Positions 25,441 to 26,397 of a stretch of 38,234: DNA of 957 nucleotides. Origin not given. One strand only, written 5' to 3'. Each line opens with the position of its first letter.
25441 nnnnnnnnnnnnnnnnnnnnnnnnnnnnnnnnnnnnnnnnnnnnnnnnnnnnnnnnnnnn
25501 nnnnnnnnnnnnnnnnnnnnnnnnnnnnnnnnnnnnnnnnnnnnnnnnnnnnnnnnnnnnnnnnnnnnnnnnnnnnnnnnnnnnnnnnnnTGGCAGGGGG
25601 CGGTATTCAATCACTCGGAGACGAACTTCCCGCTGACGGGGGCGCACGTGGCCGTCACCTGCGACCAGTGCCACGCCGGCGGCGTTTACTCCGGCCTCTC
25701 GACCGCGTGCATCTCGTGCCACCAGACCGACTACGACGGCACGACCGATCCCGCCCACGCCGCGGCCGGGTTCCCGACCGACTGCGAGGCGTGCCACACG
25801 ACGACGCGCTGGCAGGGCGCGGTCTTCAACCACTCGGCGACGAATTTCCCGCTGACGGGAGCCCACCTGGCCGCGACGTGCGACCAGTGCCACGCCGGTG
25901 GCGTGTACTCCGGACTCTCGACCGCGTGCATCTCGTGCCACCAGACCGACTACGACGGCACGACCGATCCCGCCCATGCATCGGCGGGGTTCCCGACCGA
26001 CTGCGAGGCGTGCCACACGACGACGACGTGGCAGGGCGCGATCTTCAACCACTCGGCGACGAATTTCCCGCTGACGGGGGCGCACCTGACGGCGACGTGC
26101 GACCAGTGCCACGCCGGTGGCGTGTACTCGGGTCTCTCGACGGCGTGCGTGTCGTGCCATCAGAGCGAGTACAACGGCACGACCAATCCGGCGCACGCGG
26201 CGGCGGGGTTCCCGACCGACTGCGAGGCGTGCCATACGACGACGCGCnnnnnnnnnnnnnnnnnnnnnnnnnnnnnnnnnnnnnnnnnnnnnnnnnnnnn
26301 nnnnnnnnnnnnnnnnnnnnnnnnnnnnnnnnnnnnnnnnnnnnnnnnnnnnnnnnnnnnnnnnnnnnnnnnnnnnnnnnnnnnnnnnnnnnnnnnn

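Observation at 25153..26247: Five near-identical 219-bp tandem repeats encode triheme modules with an exactly balanced His ligand count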

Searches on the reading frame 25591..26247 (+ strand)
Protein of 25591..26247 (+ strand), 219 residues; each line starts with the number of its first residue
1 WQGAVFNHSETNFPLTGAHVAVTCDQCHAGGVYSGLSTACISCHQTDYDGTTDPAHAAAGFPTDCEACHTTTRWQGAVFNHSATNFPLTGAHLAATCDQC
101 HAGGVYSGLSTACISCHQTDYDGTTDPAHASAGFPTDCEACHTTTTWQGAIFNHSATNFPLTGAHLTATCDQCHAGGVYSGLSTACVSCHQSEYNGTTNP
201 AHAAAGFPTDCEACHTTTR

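Call 61: predict_structure(alignment_id=A3)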
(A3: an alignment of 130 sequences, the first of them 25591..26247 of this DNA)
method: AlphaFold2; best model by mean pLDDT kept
length: 219 residues; sequences in the alignment: 130
mean_pLDDT: 84.9   pTM: 0.54
mean pLDDT of the five models: 84.9, 82.2, 82.0, 60.0, 49.8
residues with pLDDT >= 90: 40; 70-90: 169; 50-70: 10; < 50: 0
segments of 3 or more residues with pLDDT < 50: none
pLDDT, mean of each block of 10 residues (from residue 1): 77 87 87 88 92 85 85 74 85 84 82 91 87 85 77 79 85 80 87 93 92 86
secondary structure, 60 per line:
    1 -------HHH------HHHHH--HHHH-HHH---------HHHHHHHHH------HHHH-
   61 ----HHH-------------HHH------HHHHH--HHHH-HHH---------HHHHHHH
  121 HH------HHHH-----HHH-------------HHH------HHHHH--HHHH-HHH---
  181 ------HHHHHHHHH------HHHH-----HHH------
elements in order: H17-21 H24-27 H41-49 H56-59 H90-94 H97-100 H114-122 H129-132 H163-167 H170-173 H187-195 H202-205

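Call 63: fold_search(model_id=the predicted structure, library=pdb)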
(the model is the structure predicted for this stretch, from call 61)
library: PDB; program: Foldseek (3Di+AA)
matches with E <= 10: 0; with E <= 0.001: 0
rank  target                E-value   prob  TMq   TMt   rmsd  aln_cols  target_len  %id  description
